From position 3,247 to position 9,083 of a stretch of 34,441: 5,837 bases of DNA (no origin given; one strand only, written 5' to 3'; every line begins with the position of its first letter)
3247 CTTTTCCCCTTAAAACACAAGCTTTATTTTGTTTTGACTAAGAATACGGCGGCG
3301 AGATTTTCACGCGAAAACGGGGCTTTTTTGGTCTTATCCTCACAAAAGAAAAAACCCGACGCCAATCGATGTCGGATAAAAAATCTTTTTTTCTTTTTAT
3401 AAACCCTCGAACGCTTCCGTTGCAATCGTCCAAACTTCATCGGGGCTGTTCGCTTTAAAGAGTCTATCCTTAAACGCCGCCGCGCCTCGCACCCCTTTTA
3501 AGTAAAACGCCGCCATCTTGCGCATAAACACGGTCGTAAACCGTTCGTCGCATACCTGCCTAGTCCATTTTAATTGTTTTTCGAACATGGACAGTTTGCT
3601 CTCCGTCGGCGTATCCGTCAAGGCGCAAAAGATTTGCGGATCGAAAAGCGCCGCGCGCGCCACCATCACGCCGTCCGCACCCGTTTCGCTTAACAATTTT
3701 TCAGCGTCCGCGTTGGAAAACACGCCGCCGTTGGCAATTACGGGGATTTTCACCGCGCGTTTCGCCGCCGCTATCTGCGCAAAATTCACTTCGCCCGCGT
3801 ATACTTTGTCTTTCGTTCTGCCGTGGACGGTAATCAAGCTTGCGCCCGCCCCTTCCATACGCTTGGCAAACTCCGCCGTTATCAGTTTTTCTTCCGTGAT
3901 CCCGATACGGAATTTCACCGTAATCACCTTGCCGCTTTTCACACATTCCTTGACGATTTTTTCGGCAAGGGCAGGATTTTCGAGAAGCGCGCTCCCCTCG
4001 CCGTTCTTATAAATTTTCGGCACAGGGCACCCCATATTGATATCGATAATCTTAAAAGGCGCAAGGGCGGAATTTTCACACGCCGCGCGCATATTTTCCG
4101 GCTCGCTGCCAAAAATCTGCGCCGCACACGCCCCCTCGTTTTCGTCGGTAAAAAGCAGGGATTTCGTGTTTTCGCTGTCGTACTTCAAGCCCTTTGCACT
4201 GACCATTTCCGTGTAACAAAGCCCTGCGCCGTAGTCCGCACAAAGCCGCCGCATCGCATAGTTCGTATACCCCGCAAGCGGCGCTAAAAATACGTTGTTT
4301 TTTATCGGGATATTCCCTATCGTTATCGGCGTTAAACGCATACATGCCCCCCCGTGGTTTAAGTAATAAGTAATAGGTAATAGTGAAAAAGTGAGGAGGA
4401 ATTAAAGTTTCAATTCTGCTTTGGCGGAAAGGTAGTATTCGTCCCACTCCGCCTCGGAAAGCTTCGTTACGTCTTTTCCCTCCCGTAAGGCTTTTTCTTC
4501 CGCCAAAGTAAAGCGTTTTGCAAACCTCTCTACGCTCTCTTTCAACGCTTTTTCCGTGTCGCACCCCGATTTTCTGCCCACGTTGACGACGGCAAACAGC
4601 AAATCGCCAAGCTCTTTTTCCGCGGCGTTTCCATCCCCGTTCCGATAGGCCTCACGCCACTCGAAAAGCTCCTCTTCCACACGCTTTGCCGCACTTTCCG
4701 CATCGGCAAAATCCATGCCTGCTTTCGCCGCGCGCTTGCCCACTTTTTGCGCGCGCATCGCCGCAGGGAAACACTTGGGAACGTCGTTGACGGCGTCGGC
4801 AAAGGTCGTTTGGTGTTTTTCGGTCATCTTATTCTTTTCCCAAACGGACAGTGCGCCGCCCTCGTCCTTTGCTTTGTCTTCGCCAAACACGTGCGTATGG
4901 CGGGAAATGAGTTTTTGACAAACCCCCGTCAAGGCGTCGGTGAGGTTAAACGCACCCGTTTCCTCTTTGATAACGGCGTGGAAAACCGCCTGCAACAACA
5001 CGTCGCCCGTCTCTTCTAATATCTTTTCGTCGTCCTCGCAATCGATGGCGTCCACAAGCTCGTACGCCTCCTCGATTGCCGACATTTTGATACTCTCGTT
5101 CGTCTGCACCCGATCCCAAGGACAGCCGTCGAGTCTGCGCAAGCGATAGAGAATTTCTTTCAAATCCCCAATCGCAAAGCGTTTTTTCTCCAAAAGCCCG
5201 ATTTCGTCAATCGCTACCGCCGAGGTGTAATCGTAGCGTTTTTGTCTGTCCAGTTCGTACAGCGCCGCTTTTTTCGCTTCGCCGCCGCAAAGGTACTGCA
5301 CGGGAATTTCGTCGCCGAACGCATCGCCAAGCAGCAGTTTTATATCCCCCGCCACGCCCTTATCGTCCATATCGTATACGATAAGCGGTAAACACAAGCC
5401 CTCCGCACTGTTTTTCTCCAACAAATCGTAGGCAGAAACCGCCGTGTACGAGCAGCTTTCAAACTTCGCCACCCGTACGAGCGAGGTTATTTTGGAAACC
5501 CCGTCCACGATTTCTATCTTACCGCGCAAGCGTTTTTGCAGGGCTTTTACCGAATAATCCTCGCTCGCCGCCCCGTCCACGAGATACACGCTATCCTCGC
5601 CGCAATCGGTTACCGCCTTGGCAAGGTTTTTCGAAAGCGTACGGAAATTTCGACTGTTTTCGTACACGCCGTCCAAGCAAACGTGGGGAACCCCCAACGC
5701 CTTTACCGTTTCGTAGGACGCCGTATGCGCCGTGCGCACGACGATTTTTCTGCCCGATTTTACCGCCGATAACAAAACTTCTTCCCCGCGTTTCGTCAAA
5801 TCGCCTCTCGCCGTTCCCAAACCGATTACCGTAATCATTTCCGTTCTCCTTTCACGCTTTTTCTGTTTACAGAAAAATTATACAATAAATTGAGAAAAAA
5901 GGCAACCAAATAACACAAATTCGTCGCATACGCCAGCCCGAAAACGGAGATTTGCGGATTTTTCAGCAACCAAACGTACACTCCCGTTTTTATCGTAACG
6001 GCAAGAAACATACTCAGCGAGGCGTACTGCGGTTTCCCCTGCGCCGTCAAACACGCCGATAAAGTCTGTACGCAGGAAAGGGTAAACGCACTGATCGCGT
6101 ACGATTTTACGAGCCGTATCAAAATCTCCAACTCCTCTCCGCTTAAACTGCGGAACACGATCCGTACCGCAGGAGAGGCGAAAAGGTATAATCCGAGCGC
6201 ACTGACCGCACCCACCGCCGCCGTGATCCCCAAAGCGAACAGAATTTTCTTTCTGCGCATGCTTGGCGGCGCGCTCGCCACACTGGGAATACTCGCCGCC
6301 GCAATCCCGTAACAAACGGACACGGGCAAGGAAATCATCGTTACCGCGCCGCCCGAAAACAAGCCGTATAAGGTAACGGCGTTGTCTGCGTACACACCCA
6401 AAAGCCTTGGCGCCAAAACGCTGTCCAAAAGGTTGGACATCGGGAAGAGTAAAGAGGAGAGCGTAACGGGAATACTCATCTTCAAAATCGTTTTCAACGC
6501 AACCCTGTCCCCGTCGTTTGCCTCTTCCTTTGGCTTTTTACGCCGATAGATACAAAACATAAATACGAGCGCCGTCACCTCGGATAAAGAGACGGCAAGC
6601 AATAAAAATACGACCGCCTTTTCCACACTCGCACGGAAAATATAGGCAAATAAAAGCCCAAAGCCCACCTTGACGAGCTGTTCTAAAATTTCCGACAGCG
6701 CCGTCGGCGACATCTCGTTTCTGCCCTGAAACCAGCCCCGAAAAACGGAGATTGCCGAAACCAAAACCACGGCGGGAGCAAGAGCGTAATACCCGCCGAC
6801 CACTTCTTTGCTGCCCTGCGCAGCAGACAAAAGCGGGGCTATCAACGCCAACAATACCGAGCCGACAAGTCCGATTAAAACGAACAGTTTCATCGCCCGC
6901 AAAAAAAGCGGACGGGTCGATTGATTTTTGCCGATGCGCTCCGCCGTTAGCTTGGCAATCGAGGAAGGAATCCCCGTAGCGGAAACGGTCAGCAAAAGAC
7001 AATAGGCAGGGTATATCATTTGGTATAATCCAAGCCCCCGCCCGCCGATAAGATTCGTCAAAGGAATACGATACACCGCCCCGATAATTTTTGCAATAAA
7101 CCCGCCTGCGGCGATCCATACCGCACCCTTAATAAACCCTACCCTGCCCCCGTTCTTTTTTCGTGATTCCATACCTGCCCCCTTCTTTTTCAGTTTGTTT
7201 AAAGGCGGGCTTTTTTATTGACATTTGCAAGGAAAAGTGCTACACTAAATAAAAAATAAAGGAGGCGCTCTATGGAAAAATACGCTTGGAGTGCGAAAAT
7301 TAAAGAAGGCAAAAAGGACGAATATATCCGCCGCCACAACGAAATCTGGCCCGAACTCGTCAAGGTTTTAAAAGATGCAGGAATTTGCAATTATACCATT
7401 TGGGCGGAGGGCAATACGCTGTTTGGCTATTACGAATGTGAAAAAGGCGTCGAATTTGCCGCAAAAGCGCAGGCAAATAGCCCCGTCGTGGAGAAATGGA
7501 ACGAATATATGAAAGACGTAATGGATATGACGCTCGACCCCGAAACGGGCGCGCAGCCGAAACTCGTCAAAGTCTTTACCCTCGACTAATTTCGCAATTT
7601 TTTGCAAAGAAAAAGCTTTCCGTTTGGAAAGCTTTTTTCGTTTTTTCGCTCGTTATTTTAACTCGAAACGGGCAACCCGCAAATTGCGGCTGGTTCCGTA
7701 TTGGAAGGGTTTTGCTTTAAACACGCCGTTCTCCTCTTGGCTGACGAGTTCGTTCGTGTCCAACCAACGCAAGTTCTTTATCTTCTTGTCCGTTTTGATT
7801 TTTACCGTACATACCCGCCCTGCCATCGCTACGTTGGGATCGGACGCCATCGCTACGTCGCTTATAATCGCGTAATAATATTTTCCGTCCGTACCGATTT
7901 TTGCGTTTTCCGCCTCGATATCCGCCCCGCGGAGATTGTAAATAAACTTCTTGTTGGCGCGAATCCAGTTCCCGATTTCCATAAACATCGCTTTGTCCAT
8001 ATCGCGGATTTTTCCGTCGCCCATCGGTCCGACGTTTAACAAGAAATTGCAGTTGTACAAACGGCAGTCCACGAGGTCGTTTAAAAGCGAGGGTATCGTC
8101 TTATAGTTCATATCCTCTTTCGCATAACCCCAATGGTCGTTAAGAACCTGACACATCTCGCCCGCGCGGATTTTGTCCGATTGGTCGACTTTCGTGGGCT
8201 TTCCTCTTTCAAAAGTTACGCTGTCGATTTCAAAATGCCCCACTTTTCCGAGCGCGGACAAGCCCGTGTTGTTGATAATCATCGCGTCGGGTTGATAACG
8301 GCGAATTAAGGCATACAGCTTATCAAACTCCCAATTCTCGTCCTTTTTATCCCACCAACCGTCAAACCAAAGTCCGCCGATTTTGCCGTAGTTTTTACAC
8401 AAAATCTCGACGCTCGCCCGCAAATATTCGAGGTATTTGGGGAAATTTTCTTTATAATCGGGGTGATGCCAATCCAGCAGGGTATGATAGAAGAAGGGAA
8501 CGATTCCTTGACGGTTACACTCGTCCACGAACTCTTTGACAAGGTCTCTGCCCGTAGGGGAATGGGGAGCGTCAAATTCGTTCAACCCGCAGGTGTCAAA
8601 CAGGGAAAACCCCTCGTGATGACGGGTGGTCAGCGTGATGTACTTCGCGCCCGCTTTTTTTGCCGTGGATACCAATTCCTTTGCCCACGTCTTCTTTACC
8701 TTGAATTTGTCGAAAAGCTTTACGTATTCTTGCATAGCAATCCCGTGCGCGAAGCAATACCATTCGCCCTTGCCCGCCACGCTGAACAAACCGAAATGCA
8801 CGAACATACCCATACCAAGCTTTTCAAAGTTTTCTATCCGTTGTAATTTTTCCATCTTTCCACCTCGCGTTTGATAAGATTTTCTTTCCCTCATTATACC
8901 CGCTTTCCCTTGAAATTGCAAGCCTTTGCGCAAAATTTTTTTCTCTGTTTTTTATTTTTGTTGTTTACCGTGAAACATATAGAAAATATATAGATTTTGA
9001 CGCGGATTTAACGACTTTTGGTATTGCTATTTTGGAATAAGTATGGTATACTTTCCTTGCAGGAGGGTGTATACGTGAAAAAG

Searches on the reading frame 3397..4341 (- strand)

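Call 7: search_protein_families(library=pfam, proteins=[window:3397-4341:-])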
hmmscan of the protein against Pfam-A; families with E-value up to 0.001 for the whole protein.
window:3397-4341:- (314 aa): 6 families
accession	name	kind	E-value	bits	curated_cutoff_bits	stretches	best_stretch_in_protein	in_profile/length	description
PF01207.24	Dus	-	6.9e-70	236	20.4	1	19-303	2-298/311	Dihydrouridine synthase (Dus)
PF00977.27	His_biosynth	-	7.3e-08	32.6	23.6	1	116-232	102-223/228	Histidine biosynthesis protein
PF00724.26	Oxidored_FMN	-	2.3e-05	24.3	27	0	163-237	254-331/342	NADH:flavin oxidoreductase / NADH oxidase family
PF03060.21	NMO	-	0.00011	22.2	28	1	155-232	145-226/331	Nitronate monooxygenase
PF02581.23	TMP-TENI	-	0.00033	20.5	27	1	139-230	91-179/180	Thiamine monophosphate synthase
PF01070.24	FMN_dh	-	0.00073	19.1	24.9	0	155-233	228-307/350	FMN-dependent dehydrogenase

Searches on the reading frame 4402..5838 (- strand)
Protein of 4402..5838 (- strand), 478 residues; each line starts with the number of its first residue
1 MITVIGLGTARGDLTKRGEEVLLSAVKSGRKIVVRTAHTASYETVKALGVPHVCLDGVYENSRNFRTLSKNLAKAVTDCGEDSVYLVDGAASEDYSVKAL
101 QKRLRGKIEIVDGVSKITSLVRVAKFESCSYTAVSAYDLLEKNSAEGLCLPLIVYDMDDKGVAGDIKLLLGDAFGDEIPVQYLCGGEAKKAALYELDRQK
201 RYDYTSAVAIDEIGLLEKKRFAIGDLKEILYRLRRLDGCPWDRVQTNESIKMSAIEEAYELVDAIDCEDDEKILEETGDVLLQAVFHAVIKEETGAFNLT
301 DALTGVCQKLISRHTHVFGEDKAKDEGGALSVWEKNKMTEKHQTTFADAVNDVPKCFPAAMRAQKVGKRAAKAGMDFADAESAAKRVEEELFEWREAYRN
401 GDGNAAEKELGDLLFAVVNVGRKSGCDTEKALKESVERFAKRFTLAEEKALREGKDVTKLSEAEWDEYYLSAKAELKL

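Call 7: search_protein_families(library=pfam, proteins=[window:4402-5838:-])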
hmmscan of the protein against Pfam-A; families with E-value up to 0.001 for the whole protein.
window:4402-5838:- (478 aa): 2 families
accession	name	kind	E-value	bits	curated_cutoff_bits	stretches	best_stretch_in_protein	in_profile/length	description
PF03819.22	MazG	-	8.4e-30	103.3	22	2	245-318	1-74/74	MazG nucleotide pyrophosphohydrolase domain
PF01503.22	PRA-PH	-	0.00029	21.6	21.3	0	383-434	30-81/86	Phosphoribosyl-ATP pyrophosphohydrolase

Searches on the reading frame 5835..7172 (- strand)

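Call 7: search_protein_families(library=pfam, proteins=[window:5835-7172:-])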
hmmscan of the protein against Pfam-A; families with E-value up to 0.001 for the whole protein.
window:5835-7172:- (445 aa): 2 families
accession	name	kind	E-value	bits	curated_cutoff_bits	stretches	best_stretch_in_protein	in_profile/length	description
PF01943.22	Polysacc_synt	-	2.3e-32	113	28.2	1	14-298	2-270/274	Polysaccharide biosynthesis protein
PF13440.11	Polysacc_synt_3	-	5.6e-05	23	23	1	90-340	47-284/293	Polysaccharide biosynthesis protein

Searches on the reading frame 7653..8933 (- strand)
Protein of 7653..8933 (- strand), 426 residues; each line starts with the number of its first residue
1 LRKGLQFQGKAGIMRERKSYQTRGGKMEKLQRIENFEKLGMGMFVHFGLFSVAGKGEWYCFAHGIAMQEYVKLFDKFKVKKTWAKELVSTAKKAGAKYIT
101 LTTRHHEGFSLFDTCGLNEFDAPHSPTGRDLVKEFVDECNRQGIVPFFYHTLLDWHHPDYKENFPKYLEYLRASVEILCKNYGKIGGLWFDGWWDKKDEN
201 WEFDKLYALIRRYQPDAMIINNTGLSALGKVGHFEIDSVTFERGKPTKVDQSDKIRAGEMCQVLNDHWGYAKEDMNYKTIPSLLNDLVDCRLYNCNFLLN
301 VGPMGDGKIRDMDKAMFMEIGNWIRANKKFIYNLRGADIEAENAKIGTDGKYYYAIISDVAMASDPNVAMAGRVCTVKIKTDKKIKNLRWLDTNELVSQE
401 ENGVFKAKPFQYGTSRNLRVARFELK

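Call 7: search_protein_families(library=pfam, proteins=[window:7653-8933:-])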
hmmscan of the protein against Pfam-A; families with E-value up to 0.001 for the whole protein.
window:7653-8933:- (426 aa): 2 families
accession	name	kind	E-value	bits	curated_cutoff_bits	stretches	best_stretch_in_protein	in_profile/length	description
PF01120.23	Alpha_L_fucos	-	3.1e-63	214.8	25.2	1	16-328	10-344/345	Alpha-L-fucosidase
PF14871.12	GHL6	-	6.3e-08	33.3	35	1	84-161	2-74/132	Hypothetical glycosyl hydrolase 6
